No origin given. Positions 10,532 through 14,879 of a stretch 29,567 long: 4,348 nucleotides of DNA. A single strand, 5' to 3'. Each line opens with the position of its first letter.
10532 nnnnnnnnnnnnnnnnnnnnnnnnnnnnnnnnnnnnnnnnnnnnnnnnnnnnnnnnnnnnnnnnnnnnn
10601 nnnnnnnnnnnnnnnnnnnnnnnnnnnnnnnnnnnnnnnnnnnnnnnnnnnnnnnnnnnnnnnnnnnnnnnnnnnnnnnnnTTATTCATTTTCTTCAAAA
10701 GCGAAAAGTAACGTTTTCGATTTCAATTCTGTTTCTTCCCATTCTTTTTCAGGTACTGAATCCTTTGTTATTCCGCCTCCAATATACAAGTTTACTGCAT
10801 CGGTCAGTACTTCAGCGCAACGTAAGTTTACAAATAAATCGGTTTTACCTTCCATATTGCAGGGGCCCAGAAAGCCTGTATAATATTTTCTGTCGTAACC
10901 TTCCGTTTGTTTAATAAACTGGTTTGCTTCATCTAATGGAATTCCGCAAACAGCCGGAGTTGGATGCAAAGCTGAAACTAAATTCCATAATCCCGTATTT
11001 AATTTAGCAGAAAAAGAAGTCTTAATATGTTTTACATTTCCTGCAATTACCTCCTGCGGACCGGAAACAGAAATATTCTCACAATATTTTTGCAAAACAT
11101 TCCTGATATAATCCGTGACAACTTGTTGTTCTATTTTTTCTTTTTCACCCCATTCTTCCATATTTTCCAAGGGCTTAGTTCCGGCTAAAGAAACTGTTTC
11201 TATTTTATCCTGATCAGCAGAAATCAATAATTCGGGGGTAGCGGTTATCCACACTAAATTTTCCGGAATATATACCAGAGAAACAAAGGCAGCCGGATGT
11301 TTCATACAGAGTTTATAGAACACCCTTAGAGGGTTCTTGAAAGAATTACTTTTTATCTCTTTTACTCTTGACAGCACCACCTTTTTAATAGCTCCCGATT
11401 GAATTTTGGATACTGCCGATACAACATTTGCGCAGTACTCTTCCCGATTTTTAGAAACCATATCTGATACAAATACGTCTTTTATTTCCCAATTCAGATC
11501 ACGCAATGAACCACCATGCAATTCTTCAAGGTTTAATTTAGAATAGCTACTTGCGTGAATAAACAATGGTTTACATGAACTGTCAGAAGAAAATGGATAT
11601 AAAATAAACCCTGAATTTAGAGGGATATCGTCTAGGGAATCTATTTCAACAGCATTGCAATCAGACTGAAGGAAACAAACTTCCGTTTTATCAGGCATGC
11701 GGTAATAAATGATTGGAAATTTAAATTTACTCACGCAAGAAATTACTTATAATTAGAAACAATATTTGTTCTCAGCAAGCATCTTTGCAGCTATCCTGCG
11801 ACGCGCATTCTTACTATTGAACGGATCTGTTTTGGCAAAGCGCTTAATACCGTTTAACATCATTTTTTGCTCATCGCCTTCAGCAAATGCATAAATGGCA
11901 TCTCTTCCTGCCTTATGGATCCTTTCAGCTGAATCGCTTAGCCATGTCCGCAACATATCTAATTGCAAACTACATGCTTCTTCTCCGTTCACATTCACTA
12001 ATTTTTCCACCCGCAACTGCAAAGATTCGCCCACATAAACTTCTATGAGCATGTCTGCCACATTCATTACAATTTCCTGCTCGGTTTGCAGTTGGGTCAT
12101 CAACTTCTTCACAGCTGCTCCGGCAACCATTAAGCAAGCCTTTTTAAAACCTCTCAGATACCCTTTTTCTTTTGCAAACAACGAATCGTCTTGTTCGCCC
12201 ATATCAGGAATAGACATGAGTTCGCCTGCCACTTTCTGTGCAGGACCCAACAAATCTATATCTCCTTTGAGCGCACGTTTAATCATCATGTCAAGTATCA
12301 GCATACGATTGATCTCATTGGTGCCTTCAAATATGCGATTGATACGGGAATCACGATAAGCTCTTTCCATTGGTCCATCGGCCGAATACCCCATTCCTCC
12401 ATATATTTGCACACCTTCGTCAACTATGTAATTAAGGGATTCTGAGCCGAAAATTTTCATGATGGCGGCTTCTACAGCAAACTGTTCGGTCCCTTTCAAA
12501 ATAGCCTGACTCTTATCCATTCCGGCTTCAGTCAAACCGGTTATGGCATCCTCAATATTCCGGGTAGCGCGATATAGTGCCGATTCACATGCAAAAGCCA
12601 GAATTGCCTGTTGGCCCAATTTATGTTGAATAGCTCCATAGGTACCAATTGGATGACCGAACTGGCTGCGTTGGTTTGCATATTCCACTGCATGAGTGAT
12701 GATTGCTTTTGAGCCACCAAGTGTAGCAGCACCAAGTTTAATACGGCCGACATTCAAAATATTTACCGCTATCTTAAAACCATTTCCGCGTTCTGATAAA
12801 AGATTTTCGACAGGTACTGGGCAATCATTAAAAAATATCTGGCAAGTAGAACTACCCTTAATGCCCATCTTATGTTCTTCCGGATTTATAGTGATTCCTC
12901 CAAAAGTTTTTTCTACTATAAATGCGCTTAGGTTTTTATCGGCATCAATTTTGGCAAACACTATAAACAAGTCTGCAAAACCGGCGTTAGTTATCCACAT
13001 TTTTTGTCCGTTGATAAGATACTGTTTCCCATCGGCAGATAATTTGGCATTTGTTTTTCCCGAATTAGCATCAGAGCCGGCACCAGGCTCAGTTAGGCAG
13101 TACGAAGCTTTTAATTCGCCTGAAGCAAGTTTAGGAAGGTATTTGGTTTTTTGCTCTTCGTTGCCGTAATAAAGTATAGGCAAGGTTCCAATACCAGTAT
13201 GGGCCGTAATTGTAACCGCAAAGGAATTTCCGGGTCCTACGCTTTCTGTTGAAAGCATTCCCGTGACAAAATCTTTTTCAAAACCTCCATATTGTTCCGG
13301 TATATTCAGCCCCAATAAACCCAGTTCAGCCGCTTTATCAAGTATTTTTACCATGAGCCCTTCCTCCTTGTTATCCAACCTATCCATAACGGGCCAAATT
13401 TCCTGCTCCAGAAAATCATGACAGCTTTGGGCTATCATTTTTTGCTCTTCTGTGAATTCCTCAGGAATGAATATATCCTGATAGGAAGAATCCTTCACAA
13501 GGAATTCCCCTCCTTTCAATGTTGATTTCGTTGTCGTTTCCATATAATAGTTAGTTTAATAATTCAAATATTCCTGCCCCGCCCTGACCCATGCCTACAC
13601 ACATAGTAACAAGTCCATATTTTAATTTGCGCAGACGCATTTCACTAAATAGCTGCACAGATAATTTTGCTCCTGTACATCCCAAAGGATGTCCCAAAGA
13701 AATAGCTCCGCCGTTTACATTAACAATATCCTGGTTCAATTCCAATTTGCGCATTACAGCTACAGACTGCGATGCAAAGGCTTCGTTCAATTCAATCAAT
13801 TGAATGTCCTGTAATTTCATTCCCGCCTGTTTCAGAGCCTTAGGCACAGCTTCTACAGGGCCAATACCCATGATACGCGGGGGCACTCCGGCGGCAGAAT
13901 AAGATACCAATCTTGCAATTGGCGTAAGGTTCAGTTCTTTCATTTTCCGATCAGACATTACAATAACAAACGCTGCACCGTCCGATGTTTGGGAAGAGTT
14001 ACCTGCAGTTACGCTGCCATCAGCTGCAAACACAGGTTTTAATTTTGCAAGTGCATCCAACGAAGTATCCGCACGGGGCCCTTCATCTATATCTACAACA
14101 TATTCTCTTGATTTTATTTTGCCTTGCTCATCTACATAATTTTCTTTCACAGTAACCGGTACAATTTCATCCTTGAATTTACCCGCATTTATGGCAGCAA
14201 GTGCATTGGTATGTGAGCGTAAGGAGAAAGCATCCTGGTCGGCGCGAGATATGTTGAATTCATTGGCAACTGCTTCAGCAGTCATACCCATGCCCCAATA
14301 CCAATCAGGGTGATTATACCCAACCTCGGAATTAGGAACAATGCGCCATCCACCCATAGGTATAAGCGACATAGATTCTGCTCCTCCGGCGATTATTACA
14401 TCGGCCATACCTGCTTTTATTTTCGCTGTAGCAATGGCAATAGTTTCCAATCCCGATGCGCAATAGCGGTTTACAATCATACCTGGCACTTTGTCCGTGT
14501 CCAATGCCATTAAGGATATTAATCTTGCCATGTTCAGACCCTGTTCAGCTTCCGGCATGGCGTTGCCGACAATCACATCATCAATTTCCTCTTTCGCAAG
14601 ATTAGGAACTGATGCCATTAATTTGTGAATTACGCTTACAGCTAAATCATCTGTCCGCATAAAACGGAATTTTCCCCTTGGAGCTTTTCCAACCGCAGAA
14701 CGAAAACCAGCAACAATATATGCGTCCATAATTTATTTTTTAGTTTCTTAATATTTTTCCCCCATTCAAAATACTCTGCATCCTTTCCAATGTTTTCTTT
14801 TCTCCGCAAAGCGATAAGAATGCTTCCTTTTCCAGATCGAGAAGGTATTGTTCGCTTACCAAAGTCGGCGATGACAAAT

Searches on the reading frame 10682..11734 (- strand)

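Call 77: search_protein_families(library=pfam, proteins=[window:10682-11734:-], max_evalue=0.00001)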
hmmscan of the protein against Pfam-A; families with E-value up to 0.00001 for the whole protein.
window:10682-11734:- (350 aa): 1 family
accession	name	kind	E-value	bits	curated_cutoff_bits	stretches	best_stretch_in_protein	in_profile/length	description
PF00425.24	Chorismate_bind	-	4.6e-64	216.9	27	1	97-338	2-257/257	chorismate binding enzyme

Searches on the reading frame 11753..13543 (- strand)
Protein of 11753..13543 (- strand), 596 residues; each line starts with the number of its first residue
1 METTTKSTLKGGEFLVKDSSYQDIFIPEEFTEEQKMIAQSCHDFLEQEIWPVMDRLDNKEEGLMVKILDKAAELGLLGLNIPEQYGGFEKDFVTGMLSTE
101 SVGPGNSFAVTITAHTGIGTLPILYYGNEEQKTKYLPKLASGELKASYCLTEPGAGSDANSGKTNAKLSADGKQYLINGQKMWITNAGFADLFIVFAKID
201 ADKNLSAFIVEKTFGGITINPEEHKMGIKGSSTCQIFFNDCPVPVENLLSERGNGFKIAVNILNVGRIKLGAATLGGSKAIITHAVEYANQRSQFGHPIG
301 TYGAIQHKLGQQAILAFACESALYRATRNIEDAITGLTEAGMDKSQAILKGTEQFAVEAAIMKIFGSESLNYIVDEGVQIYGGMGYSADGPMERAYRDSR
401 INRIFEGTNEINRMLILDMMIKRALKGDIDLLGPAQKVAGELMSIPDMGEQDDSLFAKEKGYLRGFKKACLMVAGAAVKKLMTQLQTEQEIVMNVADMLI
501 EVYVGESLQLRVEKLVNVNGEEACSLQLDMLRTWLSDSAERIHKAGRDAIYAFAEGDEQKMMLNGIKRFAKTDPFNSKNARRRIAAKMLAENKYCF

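Call 78: search_protein_families(library=pfam, proteins=[window:11753-13543:-], max_evalue=0.00001)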
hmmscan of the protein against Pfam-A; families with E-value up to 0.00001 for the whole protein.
window:11753-13543:- (596 aa): 6 families
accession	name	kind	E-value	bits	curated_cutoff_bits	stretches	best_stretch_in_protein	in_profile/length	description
PF00441.29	Acyl-CoA_dh_1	-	1.1e-34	120.2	22.4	1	253-418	1-147/150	Acyl-CoA dehydrogenase, C-terminal domain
PF21263.2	Acyl-CoA-dh_C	-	1.7e-31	108.8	27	1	466-568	2-96/96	Acyl-CoA dehydrogenase, C-terminal domain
PF02771.21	Acyl-CoA_dh_N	-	6.5e-31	107.5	22.9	1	31-143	1-113/113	Acyl-CoA dehydrogenase, N-terminal domain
PF02770.24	Acyl-CoA_dh_M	-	3.9e-28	97.9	33.3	1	148-241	2-97/97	Acyl-CoA dehydrogenase, middle domain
PF08028.16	Acyl-CoA_dh_2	-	1.1e-11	45.6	22.7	1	270-409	3-133/134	Acyl-CoA dehydrogenase, C-terminal domain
PF22924.1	ACOX_C_alpha1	-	3.9e-07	30.5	27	1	267-411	8-159/169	Acyl-CoA oxidase, C-alpha1 domain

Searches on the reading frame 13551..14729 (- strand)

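Call 78: search_protein_families(library=pfam, proteins=[window:13551-14729:-], max_evalue=0.00001)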
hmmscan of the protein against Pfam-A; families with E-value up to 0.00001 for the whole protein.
window:13551-14729:- (392 aa): 2 families
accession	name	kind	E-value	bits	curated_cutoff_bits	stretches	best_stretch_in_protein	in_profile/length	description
PF00108.29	Thiolase_N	-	2.4e-64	217.7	26.4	1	4-260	2-259/260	Thiolase, N-terminal domain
PF02803.24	Thiolase_C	-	6.8e-45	152.1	27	1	268-389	1-122/123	Thiolase, C-terminal domain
